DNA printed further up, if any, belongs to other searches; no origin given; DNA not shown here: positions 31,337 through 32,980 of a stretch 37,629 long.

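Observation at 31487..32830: Full-length PurD-like ATP-grasp ligase embedded in the virion/late operon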

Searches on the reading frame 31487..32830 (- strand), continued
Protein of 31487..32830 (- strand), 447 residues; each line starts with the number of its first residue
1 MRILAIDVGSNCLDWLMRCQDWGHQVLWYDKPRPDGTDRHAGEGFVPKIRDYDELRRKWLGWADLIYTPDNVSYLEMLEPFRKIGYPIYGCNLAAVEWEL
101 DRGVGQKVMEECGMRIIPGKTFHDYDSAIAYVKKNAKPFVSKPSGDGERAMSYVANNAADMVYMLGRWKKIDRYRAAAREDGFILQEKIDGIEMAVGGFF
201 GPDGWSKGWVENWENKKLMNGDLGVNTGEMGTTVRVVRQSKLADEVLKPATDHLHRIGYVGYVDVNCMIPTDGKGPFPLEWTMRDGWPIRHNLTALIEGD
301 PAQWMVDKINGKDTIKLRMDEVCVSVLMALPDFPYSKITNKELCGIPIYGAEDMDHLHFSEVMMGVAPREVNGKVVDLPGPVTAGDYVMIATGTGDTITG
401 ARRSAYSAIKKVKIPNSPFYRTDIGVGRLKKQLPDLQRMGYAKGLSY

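Call 43: fold_search(model_id=the predicted structure, library=pdb)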
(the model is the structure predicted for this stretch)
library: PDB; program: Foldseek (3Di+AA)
matches with E <= 10: 1882; with E <= 0.001: 435
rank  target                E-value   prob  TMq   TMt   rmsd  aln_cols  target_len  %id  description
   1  2yw2_A                4.5e-30  1.00  0.73  0.76   4.9       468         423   20  Crystal structure of GAR synthetase from Aquifex aeolicus in complex with ATP (released 2007-10-23)
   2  2qk4_A                4.1e-29  1.00  0.72  0.76   5.4       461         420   19  Human glycinamide ribonucleotide synthetase (released 2007-07-24)
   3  2qk4_B                2.9e-28  1.00  0.73  0.77   5.0       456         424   19  Human glycinamide ribonucleotide synthetase (released 2007-07-24)
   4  7lvo                  1.3e-27  1.00  0.70  0.72   5.7       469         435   19  Cryptococcus neoformans GAR synthetase (released 2021-08-25)
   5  3mjf                  1.9e-27  1.00  0.69  0.72   5.6       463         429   18  Phosphoribosylamine-glycine ligase from Yersinia pestis (released 2010-05-26)
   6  3lp8                  3.6e-27  1.00  0.71  0.74   5.4       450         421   16  Crystal structure of phosphoribosylamine-glycine ligase from Ehrlichia chaffeensis (released 2010-02-23)
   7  2xcl                  7.9e-27  1.00  0.73  0.77   5.3       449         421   21  Nucleotide-bound Structures of Bacillus subtilis Glycinamide Ribonucleotide Synthetase (released 2011-03-23)
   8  2yrx                  1.0e-26  1.00  0.69  0.73   5.8       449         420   19  Crystal structure of GAR synthetase from Geobacillus kaustophilus (released 2007-10-09)
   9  2ys6                  2.5e-26  1.00  0.69  0.73   5.8       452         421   19  Crystal structure of GAR synthetase from Geobacillus kaustophilus (released 2007-10-09)
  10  5vev_B                2.7e-26  1.00  0.69  0.75   5.0       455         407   19  Crystal Structure of Phosphoribosylamine-glycine Ligase from Neisseria gonorrhoeae (released 2017-04-12)
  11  2ip4_A                2.9e-26  1.00  0.68  0.73   5.7       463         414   20  Crystal Structure of Glycinamide Ribonucleotide Synthetase from Thermus thermophilus HB8 (released 2007-10-30)
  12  5vev_A                7.2e-26  1.00  0.68  0.74   5.5       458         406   20  Crystal Structure of Phosphoribosylamine-glycine Ligase from Neisseria gonorrhoeae (released 2017-04-12)
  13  1gso                  1.2e-25  1.00  0.71  0.75   5.1       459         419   16  GLYCINAMIDE RIBONUCLEOTIDE SYNTHETASE (GAR-SYN) FROM E. COLI. (released 1998-12-09)
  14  2yrw                  3.3e-25  1.00  0.67  0.72   6.2       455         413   19  Crystal structure of GAR synthetase from Geobacillus kaustophilus (released 2007-10-09)
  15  1vkz_A                3.8e-24  1.00  0.69  0.78   5.4       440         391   20  Crystal structure of Phosphoribosylamine--glycine ligase (TM1250) from Thermotoga maritima at 2.30 A resolution (released 2004-08-24)
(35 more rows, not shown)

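Call 44: fold_search(model_id=the predicted structure, library=viral)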
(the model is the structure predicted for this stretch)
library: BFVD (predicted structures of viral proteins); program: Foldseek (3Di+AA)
matches with E <= 10: 876; with E <= 0.001: 37
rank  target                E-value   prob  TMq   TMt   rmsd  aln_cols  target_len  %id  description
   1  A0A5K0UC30            3.4e-11  1.00  0.38  0.28  10.5       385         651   11  Uncharacterized protein [Yasminevirus sp. GU-2018]
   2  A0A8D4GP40            2.2e-10  1.00  0.48  0.57   9.1       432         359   10  (no name in the UniProt tables at hand)
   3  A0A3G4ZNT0            9.7e-10  1.00  0.43  0.34   5.7       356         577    9  ATP-grasp domain-containing protein [Terrestrivirus sp.]
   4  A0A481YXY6            5.9e-08  1.00  0.35  0.35   9.0       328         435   10  D-ala D-ala ligase [Marseillevirus LCMAC202]
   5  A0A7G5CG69            1.7e-07  1.00  0.35  0.27  20.4       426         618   14  ATP-grasp domain-containing protein [Proteus phage Vb_PmiP-P59]
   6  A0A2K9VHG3            1.9e-07  1.00  0.37  0.56   5.7       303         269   12  ATP-grasp domain-containing protein [Pseudomonas phage Bjorn]
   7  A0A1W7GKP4            2.3e-07  1.00  0.40  0.53   6.7       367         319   10  ATP-grasp domain-containing protein [Tenacibaculum phage pT24]
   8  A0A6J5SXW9            4.2e-07  1.00  0.36  0.56   6.2       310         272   12  CarB Carbamoylphosphate synthase large subunit (Split gene in MJ) [uncultured Caudovirales phage]
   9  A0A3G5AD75            5.6e-07  1.00  0.34  0.23   5.9       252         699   15  Glutathione synthase [Satyrvirus sp.]
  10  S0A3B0                8.2e-07  1.00  0.33  0.47   7.2       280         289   12  ATP-grasp domain containing protein [Cellulophaga phage phi14:2]
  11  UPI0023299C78         9.2e-07  1.00  0.36  0.41   7.1       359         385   11  (no name look-up for this kind of identifier)
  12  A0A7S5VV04            1.0e-06  1.00  0.31  0.21  10.8       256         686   13  (no name in the UniProt tables at hand)
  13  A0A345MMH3            1.3e-06  1.00  0.34  0.49   7.4       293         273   11  (no name in the UniProt tables at hand)
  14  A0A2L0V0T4            2.0e-06  1.00  0.35  0.54   6.2       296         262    7  ATP-grasp domain-containing protein [Agrobacterium phage Atu_ph07]
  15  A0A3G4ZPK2            2.2e-06  1.00  0.39  0.59   6.1       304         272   13  ATP-grasp domain-containing protein [Terrestrivirus sp.]
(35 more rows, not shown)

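Call 47: find_encoding_contigs(protein=P0229, flank=10000, max_places=4)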
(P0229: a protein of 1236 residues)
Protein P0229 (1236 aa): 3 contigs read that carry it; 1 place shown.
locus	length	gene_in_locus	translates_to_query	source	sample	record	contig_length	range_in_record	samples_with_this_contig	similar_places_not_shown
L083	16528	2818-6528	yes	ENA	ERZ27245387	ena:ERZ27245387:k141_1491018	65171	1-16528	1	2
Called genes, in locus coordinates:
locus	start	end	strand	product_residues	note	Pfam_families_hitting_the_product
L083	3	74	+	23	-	?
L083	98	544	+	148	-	-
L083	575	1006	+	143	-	-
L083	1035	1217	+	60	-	-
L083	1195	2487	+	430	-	PF03237:Terminase_6N (weak), PF03354:TerL_ATPase (faint), PF17289:Terminase_6C (weak)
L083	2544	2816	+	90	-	-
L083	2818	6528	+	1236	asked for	PF05133:SPP1_portal (weak), PF04860:Phage_portal (weak), PF01071:GARS_A, PF02843:GARS_C (faint), PF04233:Phage_Mu_F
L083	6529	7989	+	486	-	-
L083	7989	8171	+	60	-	-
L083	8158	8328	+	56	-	-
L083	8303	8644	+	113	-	-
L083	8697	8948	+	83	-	-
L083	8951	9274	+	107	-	-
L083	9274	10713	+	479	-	-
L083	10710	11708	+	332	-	-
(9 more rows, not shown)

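Call 48: find_encoding_contigs(protein=P0251, flank=10000, max_places=4)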
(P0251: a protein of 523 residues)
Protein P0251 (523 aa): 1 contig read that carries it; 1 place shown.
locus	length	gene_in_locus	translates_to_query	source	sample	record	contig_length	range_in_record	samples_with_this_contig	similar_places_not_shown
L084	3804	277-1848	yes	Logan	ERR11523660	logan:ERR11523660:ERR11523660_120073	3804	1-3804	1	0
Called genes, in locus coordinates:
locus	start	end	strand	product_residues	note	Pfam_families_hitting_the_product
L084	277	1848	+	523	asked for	PF01071:GARS_A, PF02843:GARS_C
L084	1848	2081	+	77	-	-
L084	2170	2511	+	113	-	-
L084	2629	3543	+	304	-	-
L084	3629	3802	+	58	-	?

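Call 50: find_encoding_contigs(protein=P0141, flank=10000, max_places=2)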
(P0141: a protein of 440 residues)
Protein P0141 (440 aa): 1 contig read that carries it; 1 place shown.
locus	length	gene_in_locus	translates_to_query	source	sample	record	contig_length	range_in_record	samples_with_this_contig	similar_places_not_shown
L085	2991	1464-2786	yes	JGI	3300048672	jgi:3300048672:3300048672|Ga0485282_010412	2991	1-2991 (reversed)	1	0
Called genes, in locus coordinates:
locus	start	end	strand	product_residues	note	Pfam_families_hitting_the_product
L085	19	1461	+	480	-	-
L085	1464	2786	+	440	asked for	PF02843:GARS_C (faint)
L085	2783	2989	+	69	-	?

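Call 51: find_encoding_contigs(protein=P0176, flank=10000, max_places=2)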
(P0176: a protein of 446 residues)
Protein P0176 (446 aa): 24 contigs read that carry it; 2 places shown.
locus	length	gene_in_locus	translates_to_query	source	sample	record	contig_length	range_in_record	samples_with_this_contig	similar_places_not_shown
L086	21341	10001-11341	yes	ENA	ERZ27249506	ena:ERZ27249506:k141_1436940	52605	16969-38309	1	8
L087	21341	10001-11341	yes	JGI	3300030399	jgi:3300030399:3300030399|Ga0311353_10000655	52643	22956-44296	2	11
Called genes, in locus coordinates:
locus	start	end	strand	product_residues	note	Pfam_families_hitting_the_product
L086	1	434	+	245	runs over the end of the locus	-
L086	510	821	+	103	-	-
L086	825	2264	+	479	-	PF11134:Phage_stabilise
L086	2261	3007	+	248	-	-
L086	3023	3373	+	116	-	-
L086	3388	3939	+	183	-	PF05118:Asp_Arg_Hydrox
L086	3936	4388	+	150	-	-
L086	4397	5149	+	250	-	-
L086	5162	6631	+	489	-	-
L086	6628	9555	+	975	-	PF01832:Glucosaminidase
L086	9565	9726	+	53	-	-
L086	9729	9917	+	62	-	PF20106:DUF6496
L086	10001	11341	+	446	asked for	PF02843:GARS_C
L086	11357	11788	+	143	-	-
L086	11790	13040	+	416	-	-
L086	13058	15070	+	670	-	PF12708:Pect-lyase_RHGA_epim (faint)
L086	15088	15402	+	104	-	-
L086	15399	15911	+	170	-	PF05838:Glyco_hydro_108, PF09374:PG_binding_3 (faint)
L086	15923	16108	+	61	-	-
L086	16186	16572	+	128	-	-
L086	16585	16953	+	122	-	-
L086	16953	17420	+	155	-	-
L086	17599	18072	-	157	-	-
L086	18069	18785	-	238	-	-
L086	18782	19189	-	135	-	PF01242:PTPS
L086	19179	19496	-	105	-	-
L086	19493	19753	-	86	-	PF12844:HTH_19 (weak), PF01381:HTH_3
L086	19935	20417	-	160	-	-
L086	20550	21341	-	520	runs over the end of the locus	PF00270:DEAD (weak), PF04851:ResIII (weak), PF00176:SNF2-rel_dom, PF13245:AAA_19 (faint)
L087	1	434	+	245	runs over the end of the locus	-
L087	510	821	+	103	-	-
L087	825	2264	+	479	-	PF11134:Phage_stabilise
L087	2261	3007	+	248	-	-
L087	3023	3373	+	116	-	-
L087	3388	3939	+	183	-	PF05118:Asp_Arg_Hydrox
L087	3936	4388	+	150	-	-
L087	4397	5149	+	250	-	-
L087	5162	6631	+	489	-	-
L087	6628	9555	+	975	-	PF01832:Glucosaminidase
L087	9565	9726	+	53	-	-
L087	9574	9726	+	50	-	-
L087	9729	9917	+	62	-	PF20106:DUF6496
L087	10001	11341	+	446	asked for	PF02843:GARS_C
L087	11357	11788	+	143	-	-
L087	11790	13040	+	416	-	-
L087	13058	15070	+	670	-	PF12708:Pect-lyase_RHGA_epim (faint)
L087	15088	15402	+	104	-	-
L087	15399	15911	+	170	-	PF05838:Glyco_hydro_108, PF09374:PG_binding_3 (faint)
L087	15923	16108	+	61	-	-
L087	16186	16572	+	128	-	-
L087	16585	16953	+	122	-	-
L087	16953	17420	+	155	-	-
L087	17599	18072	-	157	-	-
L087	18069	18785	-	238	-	-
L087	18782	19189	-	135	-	PF01242:PTPS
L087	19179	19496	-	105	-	-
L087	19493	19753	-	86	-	PF12844:HTH_19 (weak), PF01381:HTH_3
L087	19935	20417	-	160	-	-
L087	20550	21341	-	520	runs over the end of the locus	PF00270:DEAD (weak), PF04851:ResIII (weak), PF00176:SNF2-rel_dom, PF13245:AAA_19 (faint)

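Call 52: find_encoding_contigs(protein=P0199, flank=10000, max_places=2)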
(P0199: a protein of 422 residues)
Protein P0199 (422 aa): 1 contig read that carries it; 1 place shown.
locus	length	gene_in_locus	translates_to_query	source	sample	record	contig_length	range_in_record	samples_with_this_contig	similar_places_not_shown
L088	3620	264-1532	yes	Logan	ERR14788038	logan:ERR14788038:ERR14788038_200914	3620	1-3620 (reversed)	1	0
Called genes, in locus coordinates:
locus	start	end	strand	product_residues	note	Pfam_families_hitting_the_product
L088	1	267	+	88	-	?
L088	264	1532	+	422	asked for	PF01071:GARS_A, PF02843:GARS_C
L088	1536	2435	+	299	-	PF09924:LPG_synthase_C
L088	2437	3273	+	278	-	PF00491:Arginase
